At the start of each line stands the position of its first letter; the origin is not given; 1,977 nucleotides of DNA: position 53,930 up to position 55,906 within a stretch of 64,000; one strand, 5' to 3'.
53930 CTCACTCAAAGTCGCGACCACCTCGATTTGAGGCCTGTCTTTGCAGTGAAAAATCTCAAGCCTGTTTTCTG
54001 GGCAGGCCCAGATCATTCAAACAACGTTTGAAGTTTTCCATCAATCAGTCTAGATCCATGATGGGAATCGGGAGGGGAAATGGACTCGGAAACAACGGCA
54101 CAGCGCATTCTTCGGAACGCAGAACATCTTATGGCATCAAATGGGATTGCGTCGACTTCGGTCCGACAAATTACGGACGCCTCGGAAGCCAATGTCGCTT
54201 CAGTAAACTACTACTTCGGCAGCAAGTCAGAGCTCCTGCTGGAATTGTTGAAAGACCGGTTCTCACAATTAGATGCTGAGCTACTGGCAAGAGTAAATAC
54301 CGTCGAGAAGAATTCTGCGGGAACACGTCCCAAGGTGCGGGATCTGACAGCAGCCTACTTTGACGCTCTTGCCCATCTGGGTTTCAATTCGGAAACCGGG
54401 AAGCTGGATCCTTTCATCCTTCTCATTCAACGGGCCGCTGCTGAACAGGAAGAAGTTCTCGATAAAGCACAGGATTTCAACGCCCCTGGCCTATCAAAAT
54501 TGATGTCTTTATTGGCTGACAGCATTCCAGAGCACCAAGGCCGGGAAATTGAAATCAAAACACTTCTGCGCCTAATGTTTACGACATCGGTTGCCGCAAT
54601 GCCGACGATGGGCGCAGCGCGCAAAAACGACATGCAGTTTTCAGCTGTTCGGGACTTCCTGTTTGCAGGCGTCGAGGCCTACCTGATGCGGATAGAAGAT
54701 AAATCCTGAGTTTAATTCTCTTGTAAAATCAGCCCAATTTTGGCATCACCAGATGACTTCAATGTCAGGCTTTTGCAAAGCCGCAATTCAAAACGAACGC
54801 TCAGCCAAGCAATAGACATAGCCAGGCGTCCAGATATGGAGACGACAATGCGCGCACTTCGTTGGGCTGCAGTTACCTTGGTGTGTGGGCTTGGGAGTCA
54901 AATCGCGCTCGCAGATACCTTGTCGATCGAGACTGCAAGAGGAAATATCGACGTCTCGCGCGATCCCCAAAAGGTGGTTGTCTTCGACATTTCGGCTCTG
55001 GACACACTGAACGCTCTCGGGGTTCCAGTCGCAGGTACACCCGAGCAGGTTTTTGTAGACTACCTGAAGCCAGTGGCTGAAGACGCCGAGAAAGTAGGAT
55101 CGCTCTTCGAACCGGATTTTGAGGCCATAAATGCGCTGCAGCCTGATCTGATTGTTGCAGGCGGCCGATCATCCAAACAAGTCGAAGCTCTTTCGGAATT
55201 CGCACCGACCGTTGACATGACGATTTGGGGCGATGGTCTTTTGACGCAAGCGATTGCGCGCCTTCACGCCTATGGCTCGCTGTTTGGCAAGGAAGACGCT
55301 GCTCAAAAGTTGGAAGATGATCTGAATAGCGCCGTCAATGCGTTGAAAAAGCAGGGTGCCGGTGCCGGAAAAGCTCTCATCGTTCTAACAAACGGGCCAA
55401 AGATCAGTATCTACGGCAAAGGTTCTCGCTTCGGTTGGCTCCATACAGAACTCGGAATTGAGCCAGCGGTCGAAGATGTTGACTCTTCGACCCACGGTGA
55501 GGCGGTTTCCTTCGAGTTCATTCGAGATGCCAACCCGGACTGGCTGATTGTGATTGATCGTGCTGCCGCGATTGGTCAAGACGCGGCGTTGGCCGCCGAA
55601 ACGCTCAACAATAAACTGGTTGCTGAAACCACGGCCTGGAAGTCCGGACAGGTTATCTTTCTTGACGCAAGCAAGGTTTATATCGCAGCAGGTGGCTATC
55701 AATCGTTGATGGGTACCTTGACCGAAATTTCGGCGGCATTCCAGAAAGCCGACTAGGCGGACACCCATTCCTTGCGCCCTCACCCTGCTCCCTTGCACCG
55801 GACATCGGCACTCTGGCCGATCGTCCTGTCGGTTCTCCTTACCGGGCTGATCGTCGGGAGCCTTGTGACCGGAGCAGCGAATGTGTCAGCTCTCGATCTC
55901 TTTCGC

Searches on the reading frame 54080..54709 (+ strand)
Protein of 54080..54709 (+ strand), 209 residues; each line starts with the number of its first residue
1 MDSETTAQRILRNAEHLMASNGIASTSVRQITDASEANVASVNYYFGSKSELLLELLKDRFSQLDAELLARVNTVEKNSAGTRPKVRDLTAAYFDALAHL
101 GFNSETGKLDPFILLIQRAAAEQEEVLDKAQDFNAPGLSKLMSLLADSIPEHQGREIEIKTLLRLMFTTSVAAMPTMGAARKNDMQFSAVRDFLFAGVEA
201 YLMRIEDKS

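Call 3: search_protein_families(library=pfam, proteins=[window:54080-54709:+], max_evalue=0.01)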
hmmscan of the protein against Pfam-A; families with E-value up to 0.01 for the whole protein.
window:54080-54709:+ (209 aa): 1 family
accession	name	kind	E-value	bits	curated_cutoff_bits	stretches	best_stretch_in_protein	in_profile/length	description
PF00440.29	TetR_N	-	3.1e-10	40.1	24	1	10-56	1-47/47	Bacterial regulatory proteins, tetR family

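Call 4: search_protein_families(library=ncbifam, proteins=[window:54080-54709:+], max_evalue=0.01)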
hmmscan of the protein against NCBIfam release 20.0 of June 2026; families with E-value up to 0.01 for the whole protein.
window:54080-54709:+ (209 aa): 13 families
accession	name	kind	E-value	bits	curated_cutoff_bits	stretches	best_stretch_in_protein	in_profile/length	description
NF053516.1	TranRepPrsAVib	equivalog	2.8e-17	63.2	300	1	4-157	5-155/208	TetR family transcriptional repressor PsrA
NF037937.1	septum_RefZ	equivalog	1.1e-10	41.7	180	1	8-79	2-73/195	forespore capture DNA-binding protein RefZ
TIGR03384.1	betaine_BetI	equivalog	2e-08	34.1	201.3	1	11-80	14-81/189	choline-binding transcriptional repressor BetI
NF001978.0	PRK00767.1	equivalog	3.2e-06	27.1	118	1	17-96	21-97/197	transcriptional regulator BetI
NF008587.1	PRK11552.1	equivalog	2.3e-05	24.2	365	1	9-117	11-121/213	transcriptional regulator CecR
NF053878.1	FATransRegFadRBac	equivalog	8.8e-05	22.4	200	1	8-98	6-92/190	fatty acid metabolism transcriptional regulator FadR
NF058643.1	TranRegCurRPseudo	equivalog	0.00026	20.7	300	1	4-78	6-80/193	TetR family transcriptional repressor CurR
TIGR03613.1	RutR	equivalog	0.00037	20.4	368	1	6-60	9-63/202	pyrimidine utilization regulatory protein R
NF007430.0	PRK09975.1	equivalog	0.00037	19.7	274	1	3-62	9-68/220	acrEF/envCD operon transcriptional regulator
NF007949.0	PRK10668.1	equivalog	0.00039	20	271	1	4-65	10-71/216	multidrug efflux transporter transcriptional repressor AcrR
NF050111.1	TransRegSACE7040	equivalog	0.0019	18.2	250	1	8-76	4-72/186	SACE_7040 family transcriptional regulator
NF051852.1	efflux_TF_MtrR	exception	0.0028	17.5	280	1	3-150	8-149/205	multidrug efflux system transcriptional repressor MtrR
NF011572.0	PRK14996.1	equivalog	0.0032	17.4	144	1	6-70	9-69/192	TetR family transcriptional regulator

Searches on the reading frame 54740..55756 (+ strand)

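Call 3: search_protein_families(library=pfam, proteins=[window:54740-55756:+], max_evalue=0.01)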
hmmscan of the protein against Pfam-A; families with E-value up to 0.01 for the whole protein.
window:54740-55756:+ (338 aa): 1 family
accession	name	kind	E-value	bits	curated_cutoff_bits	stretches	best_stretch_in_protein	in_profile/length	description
PF01497.23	Peripla_BP_2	-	6.3e-31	108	27.5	1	79-310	1-233/235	Periplasmic binding protein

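Call 4: search_protein_families(library=ncbifam, proteins=[window:54740-55756:+], max_evalue=0.01)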
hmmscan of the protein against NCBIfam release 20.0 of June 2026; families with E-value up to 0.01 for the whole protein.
window:54740-55756:+ (338 aa): 8 families
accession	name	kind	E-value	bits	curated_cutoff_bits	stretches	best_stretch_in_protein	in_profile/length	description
NF047879.1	catechol_SstD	exception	2e-37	129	450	1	66-331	61-339/343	ferrated catecholamine ABC transporter substrate-binding lipoprotein SstD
NF008501.1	PRK11411.1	subfamily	1.7e-19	69.9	320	1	44-274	9-240/303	Fe(3+) dicitrate ABC transporter substrate-binding protein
TIGR04281.1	peripla_PGF_1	equivalog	4.8e-14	52.3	325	1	69-313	14-246/330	PGF-CTERM-anchored ABC transporter substrate-binding protein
TIGR03659.1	IsdE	equivalog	1.5e-11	44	298.65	1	72-310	34-269/292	heme ABC transporter substrate-binding protein IsdE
NF008200.0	PRK10957.1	equivalog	3e-08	33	205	1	62-308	42-305/330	Fe2+-enterobactin ABC transporter substrate-binding protein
NF007864.0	PRK10576.1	equivalog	6.1e-08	32.3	252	1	71-248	30-215/297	Fe(3+)-hydroxamate ABC transporter substrate-binding protein FhuD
TIGR03868.1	F420-O_ABCperi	hypoth_equivalog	1.4e-07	31.1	392.4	1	69-281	10-237/287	putative F420-0 ABC transporter substrate-binding protein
NF002894.0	PRK03379.1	equivalog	3.3e-05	23.2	234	1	105-219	50-163/266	vitamin B12 ABC transporter substrate-binding protein BtuF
